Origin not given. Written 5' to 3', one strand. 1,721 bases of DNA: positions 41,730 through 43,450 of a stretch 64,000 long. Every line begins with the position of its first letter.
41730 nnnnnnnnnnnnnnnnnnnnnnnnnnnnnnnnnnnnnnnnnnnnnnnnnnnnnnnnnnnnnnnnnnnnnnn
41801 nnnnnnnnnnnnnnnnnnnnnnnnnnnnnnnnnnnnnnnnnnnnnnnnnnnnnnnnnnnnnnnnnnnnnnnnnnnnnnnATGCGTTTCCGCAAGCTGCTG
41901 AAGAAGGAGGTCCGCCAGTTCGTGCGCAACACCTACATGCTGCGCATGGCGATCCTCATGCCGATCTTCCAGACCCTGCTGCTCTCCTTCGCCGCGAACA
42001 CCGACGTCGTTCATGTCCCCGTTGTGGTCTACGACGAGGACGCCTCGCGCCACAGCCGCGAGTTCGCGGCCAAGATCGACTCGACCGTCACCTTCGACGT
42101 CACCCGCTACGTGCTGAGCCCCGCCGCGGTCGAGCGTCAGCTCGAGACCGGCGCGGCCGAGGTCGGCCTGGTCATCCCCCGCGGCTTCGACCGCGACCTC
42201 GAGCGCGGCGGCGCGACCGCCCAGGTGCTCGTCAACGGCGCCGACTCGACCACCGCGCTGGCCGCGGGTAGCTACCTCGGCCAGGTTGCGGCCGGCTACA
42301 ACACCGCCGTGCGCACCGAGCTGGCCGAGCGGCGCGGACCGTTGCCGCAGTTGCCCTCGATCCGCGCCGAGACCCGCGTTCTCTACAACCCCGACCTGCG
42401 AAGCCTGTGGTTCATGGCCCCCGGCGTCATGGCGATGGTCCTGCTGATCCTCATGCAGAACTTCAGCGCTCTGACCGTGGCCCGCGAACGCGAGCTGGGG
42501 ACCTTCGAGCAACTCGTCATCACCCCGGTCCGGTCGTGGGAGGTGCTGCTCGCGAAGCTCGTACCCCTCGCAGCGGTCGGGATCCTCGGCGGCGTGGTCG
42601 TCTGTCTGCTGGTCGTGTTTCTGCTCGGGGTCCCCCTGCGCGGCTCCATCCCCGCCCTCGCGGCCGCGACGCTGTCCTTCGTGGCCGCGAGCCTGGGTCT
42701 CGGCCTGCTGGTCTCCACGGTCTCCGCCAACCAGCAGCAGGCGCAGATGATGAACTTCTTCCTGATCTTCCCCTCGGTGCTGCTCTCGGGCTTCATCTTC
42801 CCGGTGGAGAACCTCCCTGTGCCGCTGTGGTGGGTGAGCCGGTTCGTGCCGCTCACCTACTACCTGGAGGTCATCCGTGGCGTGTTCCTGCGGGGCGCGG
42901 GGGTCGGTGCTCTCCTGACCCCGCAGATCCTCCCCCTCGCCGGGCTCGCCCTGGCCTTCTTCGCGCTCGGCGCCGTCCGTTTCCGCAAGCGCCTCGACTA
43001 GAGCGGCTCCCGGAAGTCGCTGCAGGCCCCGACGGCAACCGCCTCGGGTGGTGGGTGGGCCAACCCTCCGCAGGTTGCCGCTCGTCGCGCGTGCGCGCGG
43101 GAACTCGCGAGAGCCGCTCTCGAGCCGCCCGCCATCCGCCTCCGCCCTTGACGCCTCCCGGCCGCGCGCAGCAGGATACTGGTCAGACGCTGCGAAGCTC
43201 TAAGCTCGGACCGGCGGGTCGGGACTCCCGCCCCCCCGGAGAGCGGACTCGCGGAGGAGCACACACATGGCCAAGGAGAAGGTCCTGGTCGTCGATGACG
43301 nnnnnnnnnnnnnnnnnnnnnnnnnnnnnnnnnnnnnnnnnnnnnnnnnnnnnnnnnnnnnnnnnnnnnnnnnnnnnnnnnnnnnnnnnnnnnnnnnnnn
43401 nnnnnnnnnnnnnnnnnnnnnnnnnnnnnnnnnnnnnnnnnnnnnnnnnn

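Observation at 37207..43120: Two inverted copies of a ~55-bp REP-like palindromic element bracket a 5.8-kb transporter module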

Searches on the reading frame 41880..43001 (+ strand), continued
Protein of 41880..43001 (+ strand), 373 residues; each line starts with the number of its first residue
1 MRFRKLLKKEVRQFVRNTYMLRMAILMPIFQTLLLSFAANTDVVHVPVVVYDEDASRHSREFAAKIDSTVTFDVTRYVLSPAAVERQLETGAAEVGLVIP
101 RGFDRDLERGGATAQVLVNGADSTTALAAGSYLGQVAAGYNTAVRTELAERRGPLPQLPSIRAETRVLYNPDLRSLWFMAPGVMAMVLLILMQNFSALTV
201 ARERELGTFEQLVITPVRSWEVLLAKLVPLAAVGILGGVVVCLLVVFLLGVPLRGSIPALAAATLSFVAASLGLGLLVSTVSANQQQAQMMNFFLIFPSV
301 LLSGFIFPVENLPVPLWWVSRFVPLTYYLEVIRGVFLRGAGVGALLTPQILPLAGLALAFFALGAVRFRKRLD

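Call 29: find_related_loci(query=A3, collection=metagenome_contigs, flank=10000)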
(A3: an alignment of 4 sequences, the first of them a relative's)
Query A3 (373 aa) in metagenome_contigs; peptide patterns used: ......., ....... (x = any residue, [..] = any of these).
600 stretches matched a pattern (row limit reached: there are more); 1 encode a relative of the query (tblastn E <= 1e-3); 1 distinct loci.
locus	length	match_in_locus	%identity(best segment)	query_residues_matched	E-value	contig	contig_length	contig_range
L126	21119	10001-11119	54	2-373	1e-116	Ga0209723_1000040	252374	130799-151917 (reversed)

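Call 30: list_cluster_members(proteins=[P0002, P0003, P0004, P0001, P0123])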
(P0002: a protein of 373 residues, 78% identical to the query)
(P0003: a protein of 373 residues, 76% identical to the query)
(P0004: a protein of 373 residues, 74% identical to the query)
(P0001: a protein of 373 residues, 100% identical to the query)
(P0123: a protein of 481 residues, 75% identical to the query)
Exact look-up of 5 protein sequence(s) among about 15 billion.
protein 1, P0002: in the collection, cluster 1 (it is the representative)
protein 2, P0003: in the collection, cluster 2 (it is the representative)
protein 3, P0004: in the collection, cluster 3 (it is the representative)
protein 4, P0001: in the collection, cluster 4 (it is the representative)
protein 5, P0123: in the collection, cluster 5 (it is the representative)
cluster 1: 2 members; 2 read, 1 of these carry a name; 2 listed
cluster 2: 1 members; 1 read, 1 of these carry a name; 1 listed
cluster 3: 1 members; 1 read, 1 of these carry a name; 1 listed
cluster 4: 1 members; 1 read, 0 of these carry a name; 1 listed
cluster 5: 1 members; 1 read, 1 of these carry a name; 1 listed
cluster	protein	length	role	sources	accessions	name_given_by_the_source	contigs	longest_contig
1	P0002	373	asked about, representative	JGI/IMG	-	ABC-2 type transport system permease protein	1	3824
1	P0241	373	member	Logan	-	-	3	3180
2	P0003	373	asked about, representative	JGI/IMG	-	ABC-2 type transport system permease protein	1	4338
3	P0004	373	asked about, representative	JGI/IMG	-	ABC-2 type transport system permease protein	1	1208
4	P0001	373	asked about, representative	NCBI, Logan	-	-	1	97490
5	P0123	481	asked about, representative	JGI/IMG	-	Na+/H+ antiporter NhaD/arsenite permease-like protein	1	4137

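Call 31: find_encoding_contigs(protein=P0241, flank=10000, max_places=10)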
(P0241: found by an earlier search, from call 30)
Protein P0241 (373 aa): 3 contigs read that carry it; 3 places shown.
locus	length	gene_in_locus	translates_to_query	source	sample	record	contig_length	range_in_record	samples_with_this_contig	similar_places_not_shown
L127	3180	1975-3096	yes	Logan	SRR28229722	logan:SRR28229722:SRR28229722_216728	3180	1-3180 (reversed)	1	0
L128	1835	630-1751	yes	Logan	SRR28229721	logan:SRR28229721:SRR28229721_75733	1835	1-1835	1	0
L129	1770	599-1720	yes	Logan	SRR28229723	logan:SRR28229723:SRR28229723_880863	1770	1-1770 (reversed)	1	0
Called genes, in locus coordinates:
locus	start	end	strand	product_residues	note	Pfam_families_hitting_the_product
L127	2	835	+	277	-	?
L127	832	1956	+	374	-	PF12679:ABC2_membrane_2, PF12698:ABC2_membrane_3, PF01061:ABC2_membrane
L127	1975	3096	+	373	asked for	PF12679:ABC2_membrane_2, PF12698:ABC2_membrane_3, PF01061:ABC2_membrane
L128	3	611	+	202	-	?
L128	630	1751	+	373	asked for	PF12679:ABC2_membrane_2, PF12698:ABC2_membrane_3, PF01061:ABC2_membrane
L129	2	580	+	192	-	?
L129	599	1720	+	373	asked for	PF12679:ABC2_membrane_2, PF12698:ABC2_membrane_3, PF01061:ABC2_membrane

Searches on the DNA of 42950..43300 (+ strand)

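Call 52: search_rna_families(source=window, start=42950, end=43300, threshold=evalue, max_evalue=1)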
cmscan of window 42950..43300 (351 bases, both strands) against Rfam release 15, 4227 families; matches with E-value up to 1: 0.
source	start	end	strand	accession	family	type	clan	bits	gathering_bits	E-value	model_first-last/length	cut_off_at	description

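Call 59: search_dna_similar(query=window:42994-43124:+, collection=plasmids, mode=distant, max_evalue=0.01, max_rows=10)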
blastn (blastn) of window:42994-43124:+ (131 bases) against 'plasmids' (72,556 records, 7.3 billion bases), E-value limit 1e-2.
No match.
